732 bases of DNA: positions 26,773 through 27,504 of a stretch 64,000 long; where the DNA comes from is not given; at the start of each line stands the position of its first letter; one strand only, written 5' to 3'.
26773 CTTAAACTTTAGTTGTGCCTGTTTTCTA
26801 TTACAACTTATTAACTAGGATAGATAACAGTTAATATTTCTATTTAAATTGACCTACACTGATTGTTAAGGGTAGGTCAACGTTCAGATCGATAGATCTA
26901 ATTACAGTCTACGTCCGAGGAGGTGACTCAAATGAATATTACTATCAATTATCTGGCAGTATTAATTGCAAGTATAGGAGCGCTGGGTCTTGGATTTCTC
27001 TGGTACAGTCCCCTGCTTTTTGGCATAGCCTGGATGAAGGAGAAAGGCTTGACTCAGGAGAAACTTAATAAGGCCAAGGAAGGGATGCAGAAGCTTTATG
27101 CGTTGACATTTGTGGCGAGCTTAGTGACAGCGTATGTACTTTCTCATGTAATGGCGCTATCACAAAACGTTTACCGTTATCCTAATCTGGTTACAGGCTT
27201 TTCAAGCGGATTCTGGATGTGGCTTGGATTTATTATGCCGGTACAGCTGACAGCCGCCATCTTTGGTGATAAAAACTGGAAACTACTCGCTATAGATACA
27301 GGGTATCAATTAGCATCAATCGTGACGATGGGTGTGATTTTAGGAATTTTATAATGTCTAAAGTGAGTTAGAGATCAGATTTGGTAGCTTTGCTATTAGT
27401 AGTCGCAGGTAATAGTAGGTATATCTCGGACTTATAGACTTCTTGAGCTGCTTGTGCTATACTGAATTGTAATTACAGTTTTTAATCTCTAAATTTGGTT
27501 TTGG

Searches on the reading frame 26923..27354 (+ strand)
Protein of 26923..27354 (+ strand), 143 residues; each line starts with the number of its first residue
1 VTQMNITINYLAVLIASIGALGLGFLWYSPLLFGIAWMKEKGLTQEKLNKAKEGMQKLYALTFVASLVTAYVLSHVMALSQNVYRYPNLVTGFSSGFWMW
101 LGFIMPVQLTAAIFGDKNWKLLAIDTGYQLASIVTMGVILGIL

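Call 23: search_protein_families(library=pfam, proteins=[window:26923-27354:+], max_evalue=0.001)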
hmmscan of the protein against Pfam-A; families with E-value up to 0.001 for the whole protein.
window:26923-27354:+ (143 aa): 1 family
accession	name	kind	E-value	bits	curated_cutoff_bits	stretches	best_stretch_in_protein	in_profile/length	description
PF08570.15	DUF1761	-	8e-30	104.1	31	1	11-141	1-123/123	Protein of unknown function (DUF1761)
